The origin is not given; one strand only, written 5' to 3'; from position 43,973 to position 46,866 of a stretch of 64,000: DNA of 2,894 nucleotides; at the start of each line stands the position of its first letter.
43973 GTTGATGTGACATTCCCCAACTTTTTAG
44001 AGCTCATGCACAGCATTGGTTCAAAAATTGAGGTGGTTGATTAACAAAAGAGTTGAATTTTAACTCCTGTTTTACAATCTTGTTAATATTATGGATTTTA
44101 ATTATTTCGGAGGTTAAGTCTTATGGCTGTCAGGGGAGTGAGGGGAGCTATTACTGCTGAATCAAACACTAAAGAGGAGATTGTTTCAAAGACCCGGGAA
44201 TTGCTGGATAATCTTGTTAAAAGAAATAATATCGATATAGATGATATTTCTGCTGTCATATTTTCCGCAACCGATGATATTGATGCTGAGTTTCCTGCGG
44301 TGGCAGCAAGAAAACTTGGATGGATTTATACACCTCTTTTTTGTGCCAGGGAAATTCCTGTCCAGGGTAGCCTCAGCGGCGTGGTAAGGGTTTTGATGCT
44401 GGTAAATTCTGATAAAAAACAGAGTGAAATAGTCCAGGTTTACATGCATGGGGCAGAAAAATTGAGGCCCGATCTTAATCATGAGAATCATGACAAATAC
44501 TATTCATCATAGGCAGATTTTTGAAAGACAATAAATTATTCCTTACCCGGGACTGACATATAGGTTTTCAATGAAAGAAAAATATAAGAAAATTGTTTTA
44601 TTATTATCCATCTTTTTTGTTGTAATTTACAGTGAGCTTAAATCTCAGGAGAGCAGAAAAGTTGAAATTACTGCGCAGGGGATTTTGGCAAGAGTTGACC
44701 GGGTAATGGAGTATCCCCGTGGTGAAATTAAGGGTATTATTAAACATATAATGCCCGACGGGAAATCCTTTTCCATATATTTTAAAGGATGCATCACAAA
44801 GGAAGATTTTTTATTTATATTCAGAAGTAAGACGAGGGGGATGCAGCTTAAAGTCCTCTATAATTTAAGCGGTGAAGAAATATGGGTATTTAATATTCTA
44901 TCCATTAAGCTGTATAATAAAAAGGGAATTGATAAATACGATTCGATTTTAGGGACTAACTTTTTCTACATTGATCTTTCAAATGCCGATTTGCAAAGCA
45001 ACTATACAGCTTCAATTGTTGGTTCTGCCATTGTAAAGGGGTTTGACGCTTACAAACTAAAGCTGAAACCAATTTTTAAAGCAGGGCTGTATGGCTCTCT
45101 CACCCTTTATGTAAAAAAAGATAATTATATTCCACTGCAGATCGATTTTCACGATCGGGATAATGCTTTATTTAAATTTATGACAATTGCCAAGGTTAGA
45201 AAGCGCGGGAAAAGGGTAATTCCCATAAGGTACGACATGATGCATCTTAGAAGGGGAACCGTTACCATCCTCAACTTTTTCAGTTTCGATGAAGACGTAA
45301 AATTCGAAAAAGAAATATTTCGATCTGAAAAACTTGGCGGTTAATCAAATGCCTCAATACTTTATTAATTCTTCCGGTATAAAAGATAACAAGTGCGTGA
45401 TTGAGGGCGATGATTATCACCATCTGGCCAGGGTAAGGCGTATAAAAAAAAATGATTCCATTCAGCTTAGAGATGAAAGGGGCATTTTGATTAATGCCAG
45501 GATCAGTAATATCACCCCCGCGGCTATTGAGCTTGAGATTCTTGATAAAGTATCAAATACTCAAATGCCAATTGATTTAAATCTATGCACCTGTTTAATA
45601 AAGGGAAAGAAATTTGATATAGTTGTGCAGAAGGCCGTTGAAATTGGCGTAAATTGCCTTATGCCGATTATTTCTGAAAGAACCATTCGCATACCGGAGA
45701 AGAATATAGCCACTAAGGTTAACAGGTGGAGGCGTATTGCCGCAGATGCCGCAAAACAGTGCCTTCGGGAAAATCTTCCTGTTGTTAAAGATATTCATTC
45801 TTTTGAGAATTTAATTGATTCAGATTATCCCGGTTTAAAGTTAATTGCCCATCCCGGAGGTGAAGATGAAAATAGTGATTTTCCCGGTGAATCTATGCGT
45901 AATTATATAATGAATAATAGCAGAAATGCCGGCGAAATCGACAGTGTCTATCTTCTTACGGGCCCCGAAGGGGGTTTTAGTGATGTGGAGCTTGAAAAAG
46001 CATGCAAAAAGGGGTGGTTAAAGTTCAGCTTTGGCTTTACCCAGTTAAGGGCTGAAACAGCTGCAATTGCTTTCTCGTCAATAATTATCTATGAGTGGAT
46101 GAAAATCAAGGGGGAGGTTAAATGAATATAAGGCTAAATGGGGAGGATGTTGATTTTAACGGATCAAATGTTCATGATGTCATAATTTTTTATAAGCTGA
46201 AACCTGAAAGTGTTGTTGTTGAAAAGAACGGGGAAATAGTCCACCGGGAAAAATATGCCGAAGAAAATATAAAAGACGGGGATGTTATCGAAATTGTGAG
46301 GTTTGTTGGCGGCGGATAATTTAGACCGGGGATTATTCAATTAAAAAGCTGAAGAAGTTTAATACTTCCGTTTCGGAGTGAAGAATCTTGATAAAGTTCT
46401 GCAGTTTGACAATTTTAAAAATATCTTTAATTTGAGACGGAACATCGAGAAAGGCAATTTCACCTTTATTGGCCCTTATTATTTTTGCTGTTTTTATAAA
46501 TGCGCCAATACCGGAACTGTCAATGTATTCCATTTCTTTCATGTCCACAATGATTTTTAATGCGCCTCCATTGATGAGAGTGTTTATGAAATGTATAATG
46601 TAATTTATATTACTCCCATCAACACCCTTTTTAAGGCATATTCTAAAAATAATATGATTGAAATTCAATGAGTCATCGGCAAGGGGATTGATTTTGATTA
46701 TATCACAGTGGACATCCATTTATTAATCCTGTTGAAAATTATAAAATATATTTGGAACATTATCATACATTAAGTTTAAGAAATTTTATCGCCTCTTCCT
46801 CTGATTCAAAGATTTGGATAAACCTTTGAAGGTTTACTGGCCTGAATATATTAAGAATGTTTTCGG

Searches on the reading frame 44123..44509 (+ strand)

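Call 14: search_protein_families(library=pfam, proteins=[window:44123-44509:+], max_evalue=0.001)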
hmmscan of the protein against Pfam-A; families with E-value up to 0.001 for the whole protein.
window:44123-44509:+ (129 aa): 1 family
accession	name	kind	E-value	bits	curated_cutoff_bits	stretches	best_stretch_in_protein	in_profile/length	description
PF07736.16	CM_1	-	1.7e-44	151.4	27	1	3-118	1-116/116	Chorismate mutase type I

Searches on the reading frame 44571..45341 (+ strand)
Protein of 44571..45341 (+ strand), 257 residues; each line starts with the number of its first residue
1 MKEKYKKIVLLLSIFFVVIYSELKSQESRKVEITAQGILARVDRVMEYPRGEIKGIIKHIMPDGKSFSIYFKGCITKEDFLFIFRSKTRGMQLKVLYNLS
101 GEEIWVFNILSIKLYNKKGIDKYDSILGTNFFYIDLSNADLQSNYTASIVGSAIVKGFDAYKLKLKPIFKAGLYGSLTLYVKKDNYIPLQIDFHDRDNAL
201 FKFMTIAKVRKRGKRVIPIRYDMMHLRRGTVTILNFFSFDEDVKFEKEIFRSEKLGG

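Call 14: search_protein_families(library=pfam, proteins=[window:44571-45341:+], max_evalue=0.001)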
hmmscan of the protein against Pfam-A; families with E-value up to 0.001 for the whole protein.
window:44571-45341:+ (257 aa): 1 family
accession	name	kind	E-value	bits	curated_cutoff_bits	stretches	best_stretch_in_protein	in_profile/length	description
PF17131.11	LolA_like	-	6.2e-25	88.4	30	1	80-255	5-182/184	Outer membrane lipoprotein-sorting protein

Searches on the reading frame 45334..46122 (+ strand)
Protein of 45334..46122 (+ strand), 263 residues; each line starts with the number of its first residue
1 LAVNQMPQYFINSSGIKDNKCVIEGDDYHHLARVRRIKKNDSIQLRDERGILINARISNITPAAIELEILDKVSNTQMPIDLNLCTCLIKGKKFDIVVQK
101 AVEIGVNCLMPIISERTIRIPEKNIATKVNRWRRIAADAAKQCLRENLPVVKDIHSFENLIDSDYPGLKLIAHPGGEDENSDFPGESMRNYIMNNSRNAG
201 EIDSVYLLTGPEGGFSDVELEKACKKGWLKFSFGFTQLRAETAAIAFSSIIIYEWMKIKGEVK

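Call 14: search_protein_families(library=pfam, proteins=[window:45334-46122:+], max_evalue=0.001)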
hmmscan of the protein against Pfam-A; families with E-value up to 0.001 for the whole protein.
window:45334-46122:+ (263 aa): 2 families
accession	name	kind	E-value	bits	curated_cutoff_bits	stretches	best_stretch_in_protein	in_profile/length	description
PF04452.19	Methyltrans_RNA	-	2.5e-39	135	23.9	1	77-251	2-164/165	RNA methyltransferase domain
PF20260.4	PUA_4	-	7.3e-11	42.4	23.9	1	23-70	1-48/48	RNA methyltransferase PUA domain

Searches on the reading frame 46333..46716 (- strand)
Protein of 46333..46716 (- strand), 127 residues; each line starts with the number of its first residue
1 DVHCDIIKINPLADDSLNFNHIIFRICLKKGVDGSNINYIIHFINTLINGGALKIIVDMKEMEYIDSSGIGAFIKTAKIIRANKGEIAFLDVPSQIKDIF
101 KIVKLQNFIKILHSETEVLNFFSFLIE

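Call 14: search_protein_families(library=pfam, proteins=[window:46333-46716:-], max_evalue=0.001)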
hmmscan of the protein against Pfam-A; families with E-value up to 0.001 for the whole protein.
window:46333-46716:- (127 aa): 2 families
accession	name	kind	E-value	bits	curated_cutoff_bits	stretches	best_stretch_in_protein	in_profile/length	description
PF01740.26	STAS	-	8.1e-13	48.5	22.6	1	29-114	16-102/106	STAS domain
PF13466.11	STAS_2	-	0.0003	21.3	29.2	1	54-104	28-78/80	STAS domain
